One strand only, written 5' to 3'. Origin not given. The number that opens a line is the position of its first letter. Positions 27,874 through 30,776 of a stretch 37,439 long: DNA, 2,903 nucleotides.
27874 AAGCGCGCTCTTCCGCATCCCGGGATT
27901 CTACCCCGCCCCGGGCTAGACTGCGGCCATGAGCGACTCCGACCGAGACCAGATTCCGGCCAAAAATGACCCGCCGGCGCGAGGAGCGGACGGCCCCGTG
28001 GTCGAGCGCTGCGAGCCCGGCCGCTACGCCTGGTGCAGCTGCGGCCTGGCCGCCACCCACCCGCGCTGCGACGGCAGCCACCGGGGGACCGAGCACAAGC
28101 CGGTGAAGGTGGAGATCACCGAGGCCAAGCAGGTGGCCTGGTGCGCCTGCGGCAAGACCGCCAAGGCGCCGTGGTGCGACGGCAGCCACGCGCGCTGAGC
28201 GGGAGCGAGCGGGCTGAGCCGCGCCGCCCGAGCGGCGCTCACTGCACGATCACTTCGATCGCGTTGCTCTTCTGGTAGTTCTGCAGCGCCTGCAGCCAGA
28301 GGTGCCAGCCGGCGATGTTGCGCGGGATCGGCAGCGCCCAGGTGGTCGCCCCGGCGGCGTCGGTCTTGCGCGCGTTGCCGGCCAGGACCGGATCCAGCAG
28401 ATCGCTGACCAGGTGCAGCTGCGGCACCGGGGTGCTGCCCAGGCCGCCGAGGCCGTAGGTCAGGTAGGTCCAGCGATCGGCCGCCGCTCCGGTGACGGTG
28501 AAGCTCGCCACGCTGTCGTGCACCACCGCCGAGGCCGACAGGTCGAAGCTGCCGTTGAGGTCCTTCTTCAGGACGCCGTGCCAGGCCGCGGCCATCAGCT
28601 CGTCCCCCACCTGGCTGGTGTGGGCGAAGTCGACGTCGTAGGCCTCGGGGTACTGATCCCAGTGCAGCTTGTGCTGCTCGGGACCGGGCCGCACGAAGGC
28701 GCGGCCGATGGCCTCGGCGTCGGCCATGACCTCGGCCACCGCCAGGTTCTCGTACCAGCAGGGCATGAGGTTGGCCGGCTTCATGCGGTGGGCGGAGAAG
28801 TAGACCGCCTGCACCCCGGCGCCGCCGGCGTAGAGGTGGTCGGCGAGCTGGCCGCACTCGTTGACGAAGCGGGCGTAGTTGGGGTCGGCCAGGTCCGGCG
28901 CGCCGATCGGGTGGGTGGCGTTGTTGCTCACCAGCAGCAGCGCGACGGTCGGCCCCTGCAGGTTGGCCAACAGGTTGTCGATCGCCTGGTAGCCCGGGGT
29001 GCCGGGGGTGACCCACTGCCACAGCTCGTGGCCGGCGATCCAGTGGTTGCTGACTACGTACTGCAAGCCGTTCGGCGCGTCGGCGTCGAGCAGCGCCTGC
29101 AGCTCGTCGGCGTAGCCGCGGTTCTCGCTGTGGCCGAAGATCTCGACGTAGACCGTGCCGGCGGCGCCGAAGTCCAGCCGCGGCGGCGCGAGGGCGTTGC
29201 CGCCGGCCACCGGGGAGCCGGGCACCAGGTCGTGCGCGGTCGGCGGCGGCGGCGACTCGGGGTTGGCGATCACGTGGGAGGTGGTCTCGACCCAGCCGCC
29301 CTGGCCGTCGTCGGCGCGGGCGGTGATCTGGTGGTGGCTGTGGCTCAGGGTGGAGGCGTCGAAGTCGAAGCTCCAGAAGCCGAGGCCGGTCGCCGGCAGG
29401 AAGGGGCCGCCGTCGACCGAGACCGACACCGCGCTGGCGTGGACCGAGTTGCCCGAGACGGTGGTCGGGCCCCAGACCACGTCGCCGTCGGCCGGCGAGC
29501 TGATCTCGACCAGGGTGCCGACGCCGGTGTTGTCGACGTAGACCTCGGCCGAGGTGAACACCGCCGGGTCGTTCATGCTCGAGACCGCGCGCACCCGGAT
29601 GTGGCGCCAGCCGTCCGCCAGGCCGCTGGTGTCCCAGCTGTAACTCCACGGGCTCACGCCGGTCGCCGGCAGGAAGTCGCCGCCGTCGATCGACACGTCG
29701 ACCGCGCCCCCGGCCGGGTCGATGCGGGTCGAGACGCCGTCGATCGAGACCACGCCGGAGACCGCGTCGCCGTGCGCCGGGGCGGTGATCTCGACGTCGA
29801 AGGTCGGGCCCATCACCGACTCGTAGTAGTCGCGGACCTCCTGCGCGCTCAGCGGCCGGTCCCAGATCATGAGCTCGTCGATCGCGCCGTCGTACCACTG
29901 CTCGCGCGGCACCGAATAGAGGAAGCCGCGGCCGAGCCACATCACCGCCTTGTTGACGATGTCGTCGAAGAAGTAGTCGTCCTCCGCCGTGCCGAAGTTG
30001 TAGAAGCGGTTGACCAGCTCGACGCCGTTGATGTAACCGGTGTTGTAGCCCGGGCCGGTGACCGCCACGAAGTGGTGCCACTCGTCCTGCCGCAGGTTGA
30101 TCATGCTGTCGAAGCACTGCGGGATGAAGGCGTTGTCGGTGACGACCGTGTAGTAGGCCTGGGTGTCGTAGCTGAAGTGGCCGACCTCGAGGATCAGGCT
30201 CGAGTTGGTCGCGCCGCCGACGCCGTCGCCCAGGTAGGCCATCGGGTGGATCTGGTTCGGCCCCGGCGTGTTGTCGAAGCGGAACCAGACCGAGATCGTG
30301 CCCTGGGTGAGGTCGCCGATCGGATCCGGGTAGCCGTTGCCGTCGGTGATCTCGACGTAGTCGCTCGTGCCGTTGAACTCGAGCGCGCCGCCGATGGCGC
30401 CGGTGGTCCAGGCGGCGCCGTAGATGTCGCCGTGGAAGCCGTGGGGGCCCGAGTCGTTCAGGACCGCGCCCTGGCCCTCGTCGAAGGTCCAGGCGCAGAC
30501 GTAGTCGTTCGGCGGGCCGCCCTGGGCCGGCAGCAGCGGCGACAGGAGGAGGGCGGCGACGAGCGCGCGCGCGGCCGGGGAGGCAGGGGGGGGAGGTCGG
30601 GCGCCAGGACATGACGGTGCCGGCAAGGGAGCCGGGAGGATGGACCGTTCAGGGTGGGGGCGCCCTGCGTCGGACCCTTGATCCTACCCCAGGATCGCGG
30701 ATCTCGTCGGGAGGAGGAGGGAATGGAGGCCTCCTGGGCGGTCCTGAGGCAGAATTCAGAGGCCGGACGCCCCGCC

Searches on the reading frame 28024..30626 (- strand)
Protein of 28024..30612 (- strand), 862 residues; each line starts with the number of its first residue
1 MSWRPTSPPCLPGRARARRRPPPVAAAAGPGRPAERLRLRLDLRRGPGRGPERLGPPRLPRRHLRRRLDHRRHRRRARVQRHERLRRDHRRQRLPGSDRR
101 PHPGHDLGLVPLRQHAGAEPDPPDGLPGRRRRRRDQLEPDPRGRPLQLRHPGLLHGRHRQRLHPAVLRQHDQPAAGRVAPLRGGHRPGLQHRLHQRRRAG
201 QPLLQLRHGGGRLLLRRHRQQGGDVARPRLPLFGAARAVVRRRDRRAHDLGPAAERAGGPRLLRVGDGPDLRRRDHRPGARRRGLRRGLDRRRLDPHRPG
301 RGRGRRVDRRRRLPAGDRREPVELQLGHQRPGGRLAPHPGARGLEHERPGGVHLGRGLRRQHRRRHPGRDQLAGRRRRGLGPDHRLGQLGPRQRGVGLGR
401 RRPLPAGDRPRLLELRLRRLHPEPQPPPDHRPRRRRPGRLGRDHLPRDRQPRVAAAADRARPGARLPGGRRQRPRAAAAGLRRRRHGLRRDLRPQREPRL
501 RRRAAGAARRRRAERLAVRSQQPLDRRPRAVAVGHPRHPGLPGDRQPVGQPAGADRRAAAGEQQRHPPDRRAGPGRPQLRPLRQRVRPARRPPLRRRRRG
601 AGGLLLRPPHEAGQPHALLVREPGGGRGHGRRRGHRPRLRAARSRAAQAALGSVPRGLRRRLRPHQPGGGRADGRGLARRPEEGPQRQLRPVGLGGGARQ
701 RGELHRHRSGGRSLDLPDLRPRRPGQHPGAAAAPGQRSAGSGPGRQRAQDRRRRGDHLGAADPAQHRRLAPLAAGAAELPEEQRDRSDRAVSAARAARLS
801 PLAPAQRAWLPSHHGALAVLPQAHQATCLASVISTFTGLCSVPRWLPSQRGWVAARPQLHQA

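Call 10: search_protein_families(library=pfam, proteins=[window:28024-30612:-], max_evalue=0.001)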
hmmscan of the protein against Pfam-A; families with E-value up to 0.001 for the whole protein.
window:28024-30612:- (862 aa): 0 families

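Call 58: search_protein_families(library=pfam, proteins=[window:28239-30626:-], max_evalue=0.001)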
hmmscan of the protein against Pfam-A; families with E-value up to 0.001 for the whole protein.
window:28239-30626:- (795 aa): 2 families
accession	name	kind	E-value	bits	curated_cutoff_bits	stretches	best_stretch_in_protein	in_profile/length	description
PF13385.13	Laminin_G_3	-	7.3e-15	55.9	27.6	1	85-264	1-150/151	Concanavalin A-like lectin/glucanases superfamily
PF17957.7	Big_7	-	1.5e-12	48.4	24.1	2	373-436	3-70/70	Bacterial Ig domain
